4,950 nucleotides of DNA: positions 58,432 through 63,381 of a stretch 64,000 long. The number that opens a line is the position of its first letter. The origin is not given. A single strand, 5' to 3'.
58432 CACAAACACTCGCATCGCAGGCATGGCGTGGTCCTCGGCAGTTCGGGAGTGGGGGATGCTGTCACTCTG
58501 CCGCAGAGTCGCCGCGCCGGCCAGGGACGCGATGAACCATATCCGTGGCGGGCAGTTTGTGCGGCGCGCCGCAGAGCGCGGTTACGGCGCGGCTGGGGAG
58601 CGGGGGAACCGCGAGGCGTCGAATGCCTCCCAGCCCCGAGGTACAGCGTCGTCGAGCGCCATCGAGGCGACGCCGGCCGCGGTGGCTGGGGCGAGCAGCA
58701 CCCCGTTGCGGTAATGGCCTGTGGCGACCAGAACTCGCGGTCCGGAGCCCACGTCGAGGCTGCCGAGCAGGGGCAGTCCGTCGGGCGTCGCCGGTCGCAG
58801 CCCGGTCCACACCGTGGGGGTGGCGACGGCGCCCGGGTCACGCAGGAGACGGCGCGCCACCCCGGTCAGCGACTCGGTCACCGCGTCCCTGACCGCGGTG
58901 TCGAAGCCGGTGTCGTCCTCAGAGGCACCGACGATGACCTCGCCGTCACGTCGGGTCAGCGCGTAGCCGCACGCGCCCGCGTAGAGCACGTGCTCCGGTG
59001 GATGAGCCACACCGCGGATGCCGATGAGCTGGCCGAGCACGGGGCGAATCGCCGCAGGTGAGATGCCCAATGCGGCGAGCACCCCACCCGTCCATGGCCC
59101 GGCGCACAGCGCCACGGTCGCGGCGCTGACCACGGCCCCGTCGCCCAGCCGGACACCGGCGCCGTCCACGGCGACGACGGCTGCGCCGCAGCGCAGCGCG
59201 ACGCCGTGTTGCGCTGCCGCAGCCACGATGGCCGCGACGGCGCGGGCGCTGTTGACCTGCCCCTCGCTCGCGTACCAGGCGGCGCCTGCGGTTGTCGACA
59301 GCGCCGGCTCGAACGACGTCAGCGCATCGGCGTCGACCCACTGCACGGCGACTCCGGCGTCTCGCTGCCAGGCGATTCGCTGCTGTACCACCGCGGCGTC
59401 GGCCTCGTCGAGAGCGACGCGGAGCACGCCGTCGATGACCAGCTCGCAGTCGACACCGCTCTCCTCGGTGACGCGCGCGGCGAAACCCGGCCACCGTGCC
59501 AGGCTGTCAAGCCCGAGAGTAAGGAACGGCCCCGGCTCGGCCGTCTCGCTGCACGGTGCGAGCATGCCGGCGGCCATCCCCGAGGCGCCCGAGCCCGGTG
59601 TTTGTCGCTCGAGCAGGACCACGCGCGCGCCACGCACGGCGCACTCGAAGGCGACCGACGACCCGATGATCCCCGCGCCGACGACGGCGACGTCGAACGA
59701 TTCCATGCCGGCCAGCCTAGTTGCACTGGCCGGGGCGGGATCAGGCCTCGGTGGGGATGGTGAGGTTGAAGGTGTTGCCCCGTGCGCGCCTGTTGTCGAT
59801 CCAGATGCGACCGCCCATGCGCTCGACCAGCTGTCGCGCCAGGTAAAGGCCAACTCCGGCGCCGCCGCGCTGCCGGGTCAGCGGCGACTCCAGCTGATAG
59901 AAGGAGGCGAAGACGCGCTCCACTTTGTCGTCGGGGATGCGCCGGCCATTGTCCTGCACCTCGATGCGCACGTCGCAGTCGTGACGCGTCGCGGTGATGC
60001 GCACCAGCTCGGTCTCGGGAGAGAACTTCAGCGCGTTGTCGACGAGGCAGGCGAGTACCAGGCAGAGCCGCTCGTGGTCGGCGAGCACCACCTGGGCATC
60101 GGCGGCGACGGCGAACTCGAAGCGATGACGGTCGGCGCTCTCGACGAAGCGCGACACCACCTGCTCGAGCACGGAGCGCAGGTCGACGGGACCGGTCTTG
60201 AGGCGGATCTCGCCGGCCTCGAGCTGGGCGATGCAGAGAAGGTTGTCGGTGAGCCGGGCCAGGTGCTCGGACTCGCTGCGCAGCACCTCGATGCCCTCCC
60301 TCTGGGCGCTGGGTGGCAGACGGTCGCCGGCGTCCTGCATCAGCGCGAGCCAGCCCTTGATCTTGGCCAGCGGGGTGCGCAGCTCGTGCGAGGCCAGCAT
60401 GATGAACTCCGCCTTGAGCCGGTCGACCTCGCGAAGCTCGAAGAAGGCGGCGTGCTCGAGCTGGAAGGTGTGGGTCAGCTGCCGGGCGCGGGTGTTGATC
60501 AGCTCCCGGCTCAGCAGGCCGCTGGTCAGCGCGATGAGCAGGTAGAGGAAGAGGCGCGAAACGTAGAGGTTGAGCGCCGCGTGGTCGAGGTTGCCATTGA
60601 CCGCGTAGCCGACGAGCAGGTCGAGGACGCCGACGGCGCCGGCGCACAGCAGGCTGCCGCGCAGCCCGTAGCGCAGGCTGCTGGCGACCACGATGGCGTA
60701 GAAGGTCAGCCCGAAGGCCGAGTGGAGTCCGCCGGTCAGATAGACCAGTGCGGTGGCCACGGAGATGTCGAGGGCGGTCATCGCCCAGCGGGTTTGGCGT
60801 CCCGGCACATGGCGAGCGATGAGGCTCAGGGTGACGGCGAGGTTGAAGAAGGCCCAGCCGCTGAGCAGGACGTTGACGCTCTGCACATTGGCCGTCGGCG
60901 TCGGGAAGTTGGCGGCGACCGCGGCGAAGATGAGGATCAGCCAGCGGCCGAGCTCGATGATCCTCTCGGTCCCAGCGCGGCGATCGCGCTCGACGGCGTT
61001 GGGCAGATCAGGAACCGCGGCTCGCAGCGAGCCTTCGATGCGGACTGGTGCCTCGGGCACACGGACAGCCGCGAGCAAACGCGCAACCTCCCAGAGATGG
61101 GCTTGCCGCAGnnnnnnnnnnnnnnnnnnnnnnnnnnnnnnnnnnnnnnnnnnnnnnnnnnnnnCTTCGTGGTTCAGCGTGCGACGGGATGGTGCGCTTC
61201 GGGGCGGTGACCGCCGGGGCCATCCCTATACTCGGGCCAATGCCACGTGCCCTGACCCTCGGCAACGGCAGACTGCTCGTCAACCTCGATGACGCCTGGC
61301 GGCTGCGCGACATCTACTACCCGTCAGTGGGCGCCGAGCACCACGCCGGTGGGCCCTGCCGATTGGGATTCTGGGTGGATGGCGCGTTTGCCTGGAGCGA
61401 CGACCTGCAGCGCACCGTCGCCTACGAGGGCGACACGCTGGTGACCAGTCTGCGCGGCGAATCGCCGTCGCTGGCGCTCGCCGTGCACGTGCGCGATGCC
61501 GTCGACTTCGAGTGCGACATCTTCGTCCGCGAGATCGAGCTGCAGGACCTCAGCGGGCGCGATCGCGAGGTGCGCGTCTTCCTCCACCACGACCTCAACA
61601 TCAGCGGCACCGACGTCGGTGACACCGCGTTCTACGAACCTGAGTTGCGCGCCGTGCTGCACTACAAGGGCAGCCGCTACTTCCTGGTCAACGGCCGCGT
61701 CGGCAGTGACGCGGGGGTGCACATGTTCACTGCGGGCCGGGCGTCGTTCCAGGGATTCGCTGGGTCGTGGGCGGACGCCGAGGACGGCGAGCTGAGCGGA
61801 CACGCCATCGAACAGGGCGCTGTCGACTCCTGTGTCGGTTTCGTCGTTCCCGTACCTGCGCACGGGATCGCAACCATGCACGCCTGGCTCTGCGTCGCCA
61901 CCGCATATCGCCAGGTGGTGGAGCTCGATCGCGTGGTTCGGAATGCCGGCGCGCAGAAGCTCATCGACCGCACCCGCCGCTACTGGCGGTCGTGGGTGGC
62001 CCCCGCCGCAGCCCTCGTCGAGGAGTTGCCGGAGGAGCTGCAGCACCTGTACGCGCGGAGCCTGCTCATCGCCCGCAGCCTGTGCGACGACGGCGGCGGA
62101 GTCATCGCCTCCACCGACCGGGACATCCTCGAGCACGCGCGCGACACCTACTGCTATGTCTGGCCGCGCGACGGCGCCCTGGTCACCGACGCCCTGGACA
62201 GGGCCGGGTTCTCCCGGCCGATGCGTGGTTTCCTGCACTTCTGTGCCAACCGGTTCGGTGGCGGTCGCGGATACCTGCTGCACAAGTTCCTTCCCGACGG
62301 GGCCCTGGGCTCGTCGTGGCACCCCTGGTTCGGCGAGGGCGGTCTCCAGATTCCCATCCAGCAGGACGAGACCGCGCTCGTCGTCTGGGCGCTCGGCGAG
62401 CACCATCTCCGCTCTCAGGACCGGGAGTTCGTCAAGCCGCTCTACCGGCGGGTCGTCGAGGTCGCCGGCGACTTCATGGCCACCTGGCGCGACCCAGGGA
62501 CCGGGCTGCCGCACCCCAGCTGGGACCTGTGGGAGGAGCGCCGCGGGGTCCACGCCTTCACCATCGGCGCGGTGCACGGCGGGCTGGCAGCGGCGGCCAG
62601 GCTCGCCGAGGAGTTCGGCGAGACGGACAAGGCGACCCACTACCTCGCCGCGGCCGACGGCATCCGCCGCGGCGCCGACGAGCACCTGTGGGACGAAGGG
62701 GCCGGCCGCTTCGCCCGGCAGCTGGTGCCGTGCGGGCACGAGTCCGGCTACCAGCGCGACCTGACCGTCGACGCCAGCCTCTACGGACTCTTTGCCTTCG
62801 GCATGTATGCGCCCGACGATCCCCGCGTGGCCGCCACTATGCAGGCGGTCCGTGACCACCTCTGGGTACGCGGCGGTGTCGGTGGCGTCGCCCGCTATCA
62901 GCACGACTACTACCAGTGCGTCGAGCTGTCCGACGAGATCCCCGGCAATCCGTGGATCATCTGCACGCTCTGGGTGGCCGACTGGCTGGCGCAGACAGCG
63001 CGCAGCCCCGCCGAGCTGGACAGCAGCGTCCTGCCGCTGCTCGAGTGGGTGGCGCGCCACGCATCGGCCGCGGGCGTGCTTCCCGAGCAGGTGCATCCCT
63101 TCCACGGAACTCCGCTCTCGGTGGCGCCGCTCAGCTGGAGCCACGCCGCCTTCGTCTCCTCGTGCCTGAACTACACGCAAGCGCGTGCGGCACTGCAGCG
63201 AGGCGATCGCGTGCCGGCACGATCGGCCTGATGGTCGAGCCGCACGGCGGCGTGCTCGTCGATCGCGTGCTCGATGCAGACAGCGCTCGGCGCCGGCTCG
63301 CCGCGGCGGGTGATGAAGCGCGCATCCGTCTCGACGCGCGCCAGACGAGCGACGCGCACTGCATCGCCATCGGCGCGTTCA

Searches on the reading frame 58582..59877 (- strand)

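Call 103: search_protein_families(library=pfam, proteins=[window:58582-59877:-], max_evalue=0.001)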
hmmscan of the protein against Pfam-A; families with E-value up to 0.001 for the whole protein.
window:58582-59877:- (431 aa): 3 families
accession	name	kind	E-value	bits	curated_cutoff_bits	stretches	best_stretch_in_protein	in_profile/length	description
PF01266.30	DAO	-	1e-62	213.2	27.9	1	62-405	1-352/353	FAD dependent oxidoreductase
PF07992.20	Pyr_redox_2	-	6.6e-06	26.2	26.1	0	61-92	143-174/291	Pyridine nucleotide-disulphide oxidoreductase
PF02737.24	3HCDH_N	-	0.00052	20.4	22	0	63-92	2-31/180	3-hydroxyacyl-CoA dehydrogenase, NAD binding domain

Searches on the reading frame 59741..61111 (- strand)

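Call 11: search_protein_families(library=pfam, proteins=[window:59741-61111:-], max_evalue=0.001)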
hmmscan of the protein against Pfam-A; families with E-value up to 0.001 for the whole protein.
window:59741-61111:- (456 aa): 4 families
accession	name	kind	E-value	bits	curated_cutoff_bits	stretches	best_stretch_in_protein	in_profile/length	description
PF02518.31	HATPase_c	-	4.1e-27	95.3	26.4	1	345-455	2-110/111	Histidine kinase-, DNA gyrase B-, and HSP90-like ATPase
PF00512.31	HisKA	-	3.3e-12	46.7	26.9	1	233-300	2-66/66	His Kinase A (phospho-acceptor) domain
PF25323.1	6TM_PilS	-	8.1e-08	32.6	27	1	60-199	27-174/189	PilS-like transmembrane domain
PF13581.12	HATPase_c_2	-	0.00055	20.4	27.4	0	337-450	20-125/127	Histidine kinase-like ATPase domain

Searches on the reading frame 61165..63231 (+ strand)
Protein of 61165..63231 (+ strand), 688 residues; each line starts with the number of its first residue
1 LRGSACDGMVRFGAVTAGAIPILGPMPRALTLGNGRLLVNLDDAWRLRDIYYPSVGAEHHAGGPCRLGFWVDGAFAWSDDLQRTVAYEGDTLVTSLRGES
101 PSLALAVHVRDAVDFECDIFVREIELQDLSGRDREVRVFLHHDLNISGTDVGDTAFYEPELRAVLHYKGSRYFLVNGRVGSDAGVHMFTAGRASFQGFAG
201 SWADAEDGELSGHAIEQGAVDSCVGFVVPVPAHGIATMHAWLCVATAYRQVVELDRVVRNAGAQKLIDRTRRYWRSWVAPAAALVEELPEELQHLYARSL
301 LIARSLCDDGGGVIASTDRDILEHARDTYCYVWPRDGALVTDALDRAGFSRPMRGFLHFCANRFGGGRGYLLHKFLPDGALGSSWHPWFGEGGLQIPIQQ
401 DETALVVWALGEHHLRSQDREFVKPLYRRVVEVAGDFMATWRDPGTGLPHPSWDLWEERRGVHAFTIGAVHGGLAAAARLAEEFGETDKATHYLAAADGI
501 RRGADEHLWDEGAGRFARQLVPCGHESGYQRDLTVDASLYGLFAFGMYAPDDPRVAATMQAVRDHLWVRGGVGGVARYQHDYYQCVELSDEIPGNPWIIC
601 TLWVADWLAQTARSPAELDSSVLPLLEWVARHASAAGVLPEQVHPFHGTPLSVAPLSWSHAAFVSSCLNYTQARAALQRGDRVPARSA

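Call 11: search_protein_families(library=pfam, proteins=[window:61165-63231:+], max_evalue=0.001)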
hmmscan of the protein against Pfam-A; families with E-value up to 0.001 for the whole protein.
window:61165-63231:+ (688 aa): 2 families
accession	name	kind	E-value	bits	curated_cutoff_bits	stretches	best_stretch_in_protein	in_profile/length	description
PF00723.27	Glyco_hydro_15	-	1.6e-26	93.6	22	1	398-665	122-424/427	Glycosyl hydrolases family 15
PF22422.2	MGH1-like_GH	-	1.2e-06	28.8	27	1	472-659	181-356/356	Mannosylglycerate hydrolase MGH1-like glycoside hydrolase domain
